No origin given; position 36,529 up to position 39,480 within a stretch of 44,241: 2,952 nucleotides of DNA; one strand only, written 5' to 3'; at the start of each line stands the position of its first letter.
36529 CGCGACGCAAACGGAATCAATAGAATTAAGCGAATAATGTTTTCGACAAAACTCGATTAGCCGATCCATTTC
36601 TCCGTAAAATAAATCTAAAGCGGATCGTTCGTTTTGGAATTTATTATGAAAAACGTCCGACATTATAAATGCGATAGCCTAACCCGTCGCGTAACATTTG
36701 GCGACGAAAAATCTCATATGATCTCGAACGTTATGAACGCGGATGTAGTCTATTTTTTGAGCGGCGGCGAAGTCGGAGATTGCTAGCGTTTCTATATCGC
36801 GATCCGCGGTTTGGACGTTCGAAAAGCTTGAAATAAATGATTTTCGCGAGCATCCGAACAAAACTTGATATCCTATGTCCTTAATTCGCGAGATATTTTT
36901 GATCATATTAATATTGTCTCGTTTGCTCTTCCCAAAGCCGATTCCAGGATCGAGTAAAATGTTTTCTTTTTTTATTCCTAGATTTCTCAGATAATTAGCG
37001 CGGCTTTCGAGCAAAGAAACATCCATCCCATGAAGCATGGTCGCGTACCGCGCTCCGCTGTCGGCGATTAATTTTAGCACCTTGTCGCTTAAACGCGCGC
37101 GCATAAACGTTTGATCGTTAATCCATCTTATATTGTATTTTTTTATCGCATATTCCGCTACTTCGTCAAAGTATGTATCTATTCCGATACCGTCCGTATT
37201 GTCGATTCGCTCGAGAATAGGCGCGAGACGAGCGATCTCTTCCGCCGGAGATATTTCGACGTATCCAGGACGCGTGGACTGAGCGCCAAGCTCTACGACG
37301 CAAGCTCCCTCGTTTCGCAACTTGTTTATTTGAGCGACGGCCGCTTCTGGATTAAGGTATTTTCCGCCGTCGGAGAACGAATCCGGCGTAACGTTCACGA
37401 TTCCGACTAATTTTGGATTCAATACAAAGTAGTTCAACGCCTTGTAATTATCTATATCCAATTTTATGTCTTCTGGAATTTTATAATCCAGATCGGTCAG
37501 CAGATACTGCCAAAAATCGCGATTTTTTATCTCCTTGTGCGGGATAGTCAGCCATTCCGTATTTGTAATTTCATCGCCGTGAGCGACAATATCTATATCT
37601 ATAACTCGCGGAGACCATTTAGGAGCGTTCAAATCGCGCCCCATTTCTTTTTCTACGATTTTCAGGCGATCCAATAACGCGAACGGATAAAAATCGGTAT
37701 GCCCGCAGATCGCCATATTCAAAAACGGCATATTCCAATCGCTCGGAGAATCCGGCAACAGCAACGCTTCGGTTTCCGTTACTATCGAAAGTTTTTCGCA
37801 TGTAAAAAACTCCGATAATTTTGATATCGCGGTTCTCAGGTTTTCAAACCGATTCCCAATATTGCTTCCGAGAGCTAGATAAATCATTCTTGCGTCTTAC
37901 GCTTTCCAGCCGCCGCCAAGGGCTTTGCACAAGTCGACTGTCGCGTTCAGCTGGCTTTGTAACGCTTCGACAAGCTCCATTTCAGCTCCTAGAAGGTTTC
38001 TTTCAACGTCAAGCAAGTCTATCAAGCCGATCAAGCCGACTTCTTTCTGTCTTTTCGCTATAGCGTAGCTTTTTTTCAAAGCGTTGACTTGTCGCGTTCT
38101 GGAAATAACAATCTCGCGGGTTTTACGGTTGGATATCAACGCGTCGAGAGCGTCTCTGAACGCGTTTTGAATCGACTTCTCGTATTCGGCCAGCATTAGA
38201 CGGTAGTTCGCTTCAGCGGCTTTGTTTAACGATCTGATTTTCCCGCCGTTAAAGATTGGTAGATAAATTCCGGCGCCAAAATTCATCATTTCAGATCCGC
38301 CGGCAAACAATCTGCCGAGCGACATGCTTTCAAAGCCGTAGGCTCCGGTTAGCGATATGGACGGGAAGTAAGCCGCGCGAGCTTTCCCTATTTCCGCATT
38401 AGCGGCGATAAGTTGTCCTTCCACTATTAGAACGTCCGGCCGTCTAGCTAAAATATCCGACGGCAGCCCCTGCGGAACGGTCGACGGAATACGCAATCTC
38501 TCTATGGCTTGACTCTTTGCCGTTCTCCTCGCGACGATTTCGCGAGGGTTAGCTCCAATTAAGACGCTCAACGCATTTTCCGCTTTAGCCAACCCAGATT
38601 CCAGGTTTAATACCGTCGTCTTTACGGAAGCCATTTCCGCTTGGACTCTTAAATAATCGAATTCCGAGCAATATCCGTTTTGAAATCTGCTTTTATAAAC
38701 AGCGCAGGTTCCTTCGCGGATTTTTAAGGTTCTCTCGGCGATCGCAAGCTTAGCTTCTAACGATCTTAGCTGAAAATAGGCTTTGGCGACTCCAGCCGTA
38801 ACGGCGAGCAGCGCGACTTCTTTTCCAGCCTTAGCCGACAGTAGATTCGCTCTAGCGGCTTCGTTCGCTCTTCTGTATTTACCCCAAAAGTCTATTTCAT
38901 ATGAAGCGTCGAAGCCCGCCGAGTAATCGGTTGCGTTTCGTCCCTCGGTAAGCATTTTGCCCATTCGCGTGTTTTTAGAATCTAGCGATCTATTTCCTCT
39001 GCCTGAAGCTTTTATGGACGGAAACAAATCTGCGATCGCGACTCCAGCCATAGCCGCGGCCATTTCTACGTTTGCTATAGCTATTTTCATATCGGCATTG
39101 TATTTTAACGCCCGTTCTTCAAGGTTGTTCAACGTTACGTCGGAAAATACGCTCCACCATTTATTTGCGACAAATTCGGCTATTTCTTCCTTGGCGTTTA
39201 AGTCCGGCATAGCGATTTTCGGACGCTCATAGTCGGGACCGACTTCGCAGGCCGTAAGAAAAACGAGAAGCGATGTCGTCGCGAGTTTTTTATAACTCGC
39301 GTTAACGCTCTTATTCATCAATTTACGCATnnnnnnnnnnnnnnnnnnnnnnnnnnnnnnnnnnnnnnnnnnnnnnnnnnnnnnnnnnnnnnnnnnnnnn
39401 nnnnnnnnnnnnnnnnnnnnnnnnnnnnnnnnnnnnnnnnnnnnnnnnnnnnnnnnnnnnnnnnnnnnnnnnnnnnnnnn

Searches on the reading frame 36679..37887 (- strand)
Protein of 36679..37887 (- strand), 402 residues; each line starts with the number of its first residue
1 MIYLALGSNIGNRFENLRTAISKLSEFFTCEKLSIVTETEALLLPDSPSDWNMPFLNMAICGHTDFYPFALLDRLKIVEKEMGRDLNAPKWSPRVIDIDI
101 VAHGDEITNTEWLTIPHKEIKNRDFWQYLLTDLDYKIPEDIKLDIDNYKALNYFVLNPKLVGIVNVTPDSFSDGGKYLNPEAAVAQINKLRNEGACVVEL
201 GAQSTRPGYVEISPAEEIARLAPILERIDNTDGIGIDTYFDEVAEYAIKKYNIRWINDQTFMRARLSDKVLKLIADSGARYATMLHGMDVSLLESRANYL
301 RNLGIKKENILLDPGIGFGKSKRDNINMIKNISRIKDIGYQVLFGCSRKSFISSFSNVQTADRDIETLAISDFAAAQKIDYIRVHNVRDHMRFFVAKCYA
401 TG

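Call 16: search_protein_families(library=pfam, proteins=[window:36679-37887:-], max_evalue=0.001)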
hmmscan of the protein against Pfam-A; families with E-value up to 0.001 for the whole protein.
window:36679-37887:- (402 aa): 2 families
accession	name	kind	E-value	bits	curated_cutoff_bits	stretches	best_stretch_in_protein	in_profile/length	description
PF00809.28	Pterin_bind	-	5.9e-52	177.2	25.5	1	162-385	2-244/244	Pterin binding enzyme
PF01288.25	HPPK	-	1.3e-26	93.7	25.7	1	3-133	1-114/116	7,8-dihydro-6-hydroxymethylpterin-pyrophosphokinase (HPPK)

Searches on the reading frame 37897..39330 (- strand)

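Call 16: search_protein_families(library=pfam, proteins=[window:37897-39330:-], max_evalue=0.001)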
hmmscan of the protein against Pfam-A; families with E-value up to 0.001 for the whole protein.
window:37897-39330:- (477 aa): 1 family
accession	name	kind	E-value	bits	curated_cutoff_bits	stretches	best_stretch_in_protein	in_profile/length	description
PF02321.23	OEP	-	5.4e-58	196.3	22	2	290-472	5-187/187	Outer membrane efflux protein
